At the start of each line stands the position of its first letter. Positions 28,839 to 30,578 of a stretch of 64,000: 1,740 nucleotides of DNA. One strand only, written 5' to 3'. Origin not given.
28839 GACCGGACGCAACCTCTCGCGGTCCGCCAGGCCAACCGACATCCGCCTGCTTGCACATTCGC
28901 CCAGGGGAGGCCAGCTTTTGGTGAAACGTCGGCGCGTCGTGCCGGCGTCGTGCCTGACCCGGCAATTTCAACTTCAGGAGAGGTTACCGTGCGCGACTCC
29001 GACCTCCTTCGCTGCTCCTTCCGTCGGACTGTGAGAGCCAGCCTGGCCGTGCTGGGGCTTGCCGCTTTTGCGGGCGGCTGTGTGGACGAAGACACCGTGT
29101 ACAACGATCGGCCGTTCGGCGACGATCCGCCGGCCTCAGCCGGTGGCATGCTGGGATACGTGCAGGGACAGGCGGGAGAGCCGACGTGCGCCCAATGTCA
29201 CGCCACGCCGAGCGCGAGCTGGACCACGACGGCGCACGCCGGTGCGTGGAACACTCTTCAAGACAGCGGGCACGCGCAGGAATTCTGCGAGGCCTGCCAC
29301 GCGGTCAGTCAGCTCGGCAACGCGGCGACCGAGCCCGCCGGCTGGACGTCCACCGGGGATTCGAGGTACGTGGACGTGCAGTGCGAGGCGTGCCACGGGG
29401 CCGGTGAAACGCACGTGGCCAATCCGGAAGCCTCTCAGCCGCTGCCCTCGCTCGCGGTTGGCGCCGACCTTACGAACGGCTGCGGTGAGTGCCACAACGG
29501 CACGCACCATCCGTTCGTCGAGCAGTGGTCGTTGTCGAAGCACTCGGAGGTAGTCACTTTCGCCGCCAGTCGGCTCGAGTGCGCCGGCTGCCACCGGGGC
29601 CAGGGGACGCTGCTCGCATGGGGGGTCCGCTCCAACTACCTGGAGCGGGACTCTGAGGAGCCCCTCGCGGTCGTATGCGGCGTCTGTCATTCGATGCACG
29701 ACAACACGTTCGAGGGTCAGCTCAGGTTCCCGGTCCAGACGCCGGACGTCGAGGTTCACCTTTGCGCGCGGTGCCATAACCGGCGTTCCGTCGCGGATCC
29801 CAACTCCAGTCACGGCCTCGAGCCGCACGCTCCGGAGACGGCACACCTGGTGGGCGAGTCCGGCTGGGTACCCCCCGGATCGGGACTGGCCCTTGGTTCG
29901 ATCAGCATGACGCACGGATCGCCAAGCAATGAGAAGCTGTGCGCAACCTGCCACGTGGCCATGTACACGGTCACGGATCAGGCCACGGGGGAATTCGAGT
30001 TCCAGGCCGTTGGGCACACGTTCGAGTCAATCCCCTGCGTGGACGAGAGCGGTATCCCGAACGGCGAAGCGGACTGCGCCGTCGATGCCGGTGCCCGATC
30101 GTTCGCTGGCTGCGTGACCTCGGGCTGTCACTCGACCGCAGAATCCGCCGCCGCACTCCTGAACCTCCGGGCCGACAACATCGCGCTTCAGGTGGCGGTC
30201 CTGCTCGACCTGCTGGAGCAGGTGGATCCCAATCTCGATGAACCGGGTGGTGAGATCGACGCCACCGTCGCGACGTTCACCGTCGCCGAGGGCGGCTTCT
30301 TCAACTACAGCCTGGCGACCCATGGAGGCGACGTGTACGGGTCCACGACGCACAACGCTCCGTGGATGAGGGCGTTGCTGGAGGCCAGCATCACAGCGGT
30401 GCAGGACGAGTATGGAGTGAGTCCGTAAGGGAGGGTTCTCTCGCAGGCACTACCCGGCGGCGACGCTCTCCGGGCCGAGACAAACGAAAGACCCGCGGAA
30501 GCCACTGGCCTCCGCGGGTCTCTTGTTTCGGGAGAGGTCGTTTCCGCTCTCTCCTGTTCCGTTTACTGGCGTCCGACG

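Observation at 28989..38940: About 10 kb multiheme-cytochrome cluster resembling a porin-cytochrome extracellular electron transfer conduit plus CbcL-like quinol oxidoreductases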

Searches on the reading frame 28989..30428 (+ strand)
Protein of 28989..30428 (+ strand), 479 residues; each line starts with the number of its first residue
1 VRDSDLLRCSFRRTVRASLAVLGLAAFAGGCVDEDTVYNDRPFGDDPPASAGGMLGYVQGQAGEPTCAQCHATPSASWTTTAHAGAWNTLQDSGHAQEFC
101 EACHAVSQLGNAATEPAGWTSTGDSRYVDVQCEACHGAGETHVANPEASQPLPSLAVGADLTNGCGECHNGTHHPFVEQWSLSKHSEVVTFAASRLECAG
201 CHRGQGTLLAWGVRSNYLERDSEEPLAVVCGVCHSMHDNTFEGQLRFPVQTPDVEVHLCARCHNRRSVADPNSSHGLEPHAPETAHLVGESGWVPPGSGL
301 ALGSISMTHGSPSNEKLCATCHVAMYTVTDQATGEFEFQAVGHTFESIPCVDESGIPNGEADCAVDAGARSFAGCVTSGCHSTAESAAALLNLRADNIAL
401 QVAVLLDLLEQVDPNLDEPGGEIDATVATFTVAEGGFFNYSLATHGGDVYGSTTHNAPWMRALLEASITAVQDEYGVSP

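Call 5: search_protein_families(library=pfam, proteins=[window:28989-30428:+], max_evalue=0.01)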
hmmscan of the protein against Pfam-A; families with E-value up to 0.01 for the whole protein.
window:28989-30428:+ (479 aa): 5 families
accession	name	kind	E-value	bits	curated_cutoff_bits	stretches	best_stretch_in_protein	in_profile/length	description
PF22113.1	Mtrc-MtrF_II-IV_dom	-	1.1e-09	38.5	30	1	179-275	65-175/176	Outer membrane cytochrome MtrC/MtrF-like, domains II/IV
PF14522.11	Cytochrome_C7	-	1e-07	32.1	24.8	1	129-203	13-67/67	Cytochrome c7 and related cytochrome c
PF09699.15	Paired_CXXCH_1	-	1.7e-07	31.2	20.6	1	225-265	3-38/41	Doubled CXXCH motif (Paired_CXXCH_1)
PF14537.11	Cytochrom_c3_2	-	4.8e-06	27.4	25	0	129-204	6-66/79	Cytochrome c3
PF13435.11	Cytochrome_C554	-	1.3e-05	26.5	20.8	1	66-137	1-84/84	Cytochrome c554 and c-prime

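Call 6: search_protein_families(library=ncbifam, proteins=[window:28989-30428:+], max_evalue=0.01)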
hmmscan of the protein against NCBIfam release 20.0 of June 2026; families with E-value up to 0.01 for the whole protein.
window:28989-30428:+ (479 aa): 3 families
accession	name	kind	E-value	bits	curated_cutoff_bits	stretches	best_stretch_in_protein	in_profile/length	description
NF041198.1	UshA_like_PCGU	equivalog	3.3e-16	59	275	1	62-174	406-513/519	UshA-like (seleno)protein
TIGR03508.1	decahem_SO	subfamily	9.8e-09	35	192.2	1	98-272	3-159/258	DmsE family decaheme c-type cytochrome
NF041028.1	decahem_GSU2203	exception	4.1e-07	29.5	325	1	128-203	66-133/317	GSU2203 family decaheme c-type cytochrome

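Call 32: search_solved_structures(query=window:28989-30428:+, max_evalue=1)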
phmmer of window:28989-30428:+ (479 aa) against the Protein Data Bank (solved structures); distinct sequences matched with E-value up to 1: 5.
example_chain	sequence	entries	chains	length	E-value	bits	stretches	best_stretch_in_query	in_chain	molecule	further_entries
6i5b_A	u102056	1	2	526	2.2e-08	36.6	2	70-178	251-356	Uncharacterized protein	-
6qvm_A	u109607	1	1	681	0.0065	18.5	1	100-175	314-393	Multiheme cytochrome cf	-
1wad_A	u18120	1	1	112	0.054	15.5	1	362-389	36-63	CYTOCHROME C3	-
1qn0_A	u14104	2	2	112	0.3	13.1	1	362-389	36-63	CYTOCHROME C3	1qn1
1bvb_A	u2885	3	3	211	0.77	11.7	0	63-141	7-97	CYTOCHROME C-554 | CYTOCHROME C554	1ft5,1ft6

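Call 44: search_solved_structures(query=window:28989-30428:+, max_evalue=0.01, show_alignments=2)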
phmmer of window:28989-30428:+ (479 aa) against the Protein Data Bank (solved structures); distinct sequences matched with E-value up to 0.01: 2.
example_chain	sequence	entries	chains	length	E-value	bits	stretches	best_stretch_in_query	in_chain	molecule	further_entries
6i5b_A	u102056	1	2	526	2.2e-08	36.6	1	70-178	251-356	Uncharacterized protein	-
6qvm_A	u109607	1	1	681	0.0065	18.5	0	100-175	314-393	Multiheme cytochrome cf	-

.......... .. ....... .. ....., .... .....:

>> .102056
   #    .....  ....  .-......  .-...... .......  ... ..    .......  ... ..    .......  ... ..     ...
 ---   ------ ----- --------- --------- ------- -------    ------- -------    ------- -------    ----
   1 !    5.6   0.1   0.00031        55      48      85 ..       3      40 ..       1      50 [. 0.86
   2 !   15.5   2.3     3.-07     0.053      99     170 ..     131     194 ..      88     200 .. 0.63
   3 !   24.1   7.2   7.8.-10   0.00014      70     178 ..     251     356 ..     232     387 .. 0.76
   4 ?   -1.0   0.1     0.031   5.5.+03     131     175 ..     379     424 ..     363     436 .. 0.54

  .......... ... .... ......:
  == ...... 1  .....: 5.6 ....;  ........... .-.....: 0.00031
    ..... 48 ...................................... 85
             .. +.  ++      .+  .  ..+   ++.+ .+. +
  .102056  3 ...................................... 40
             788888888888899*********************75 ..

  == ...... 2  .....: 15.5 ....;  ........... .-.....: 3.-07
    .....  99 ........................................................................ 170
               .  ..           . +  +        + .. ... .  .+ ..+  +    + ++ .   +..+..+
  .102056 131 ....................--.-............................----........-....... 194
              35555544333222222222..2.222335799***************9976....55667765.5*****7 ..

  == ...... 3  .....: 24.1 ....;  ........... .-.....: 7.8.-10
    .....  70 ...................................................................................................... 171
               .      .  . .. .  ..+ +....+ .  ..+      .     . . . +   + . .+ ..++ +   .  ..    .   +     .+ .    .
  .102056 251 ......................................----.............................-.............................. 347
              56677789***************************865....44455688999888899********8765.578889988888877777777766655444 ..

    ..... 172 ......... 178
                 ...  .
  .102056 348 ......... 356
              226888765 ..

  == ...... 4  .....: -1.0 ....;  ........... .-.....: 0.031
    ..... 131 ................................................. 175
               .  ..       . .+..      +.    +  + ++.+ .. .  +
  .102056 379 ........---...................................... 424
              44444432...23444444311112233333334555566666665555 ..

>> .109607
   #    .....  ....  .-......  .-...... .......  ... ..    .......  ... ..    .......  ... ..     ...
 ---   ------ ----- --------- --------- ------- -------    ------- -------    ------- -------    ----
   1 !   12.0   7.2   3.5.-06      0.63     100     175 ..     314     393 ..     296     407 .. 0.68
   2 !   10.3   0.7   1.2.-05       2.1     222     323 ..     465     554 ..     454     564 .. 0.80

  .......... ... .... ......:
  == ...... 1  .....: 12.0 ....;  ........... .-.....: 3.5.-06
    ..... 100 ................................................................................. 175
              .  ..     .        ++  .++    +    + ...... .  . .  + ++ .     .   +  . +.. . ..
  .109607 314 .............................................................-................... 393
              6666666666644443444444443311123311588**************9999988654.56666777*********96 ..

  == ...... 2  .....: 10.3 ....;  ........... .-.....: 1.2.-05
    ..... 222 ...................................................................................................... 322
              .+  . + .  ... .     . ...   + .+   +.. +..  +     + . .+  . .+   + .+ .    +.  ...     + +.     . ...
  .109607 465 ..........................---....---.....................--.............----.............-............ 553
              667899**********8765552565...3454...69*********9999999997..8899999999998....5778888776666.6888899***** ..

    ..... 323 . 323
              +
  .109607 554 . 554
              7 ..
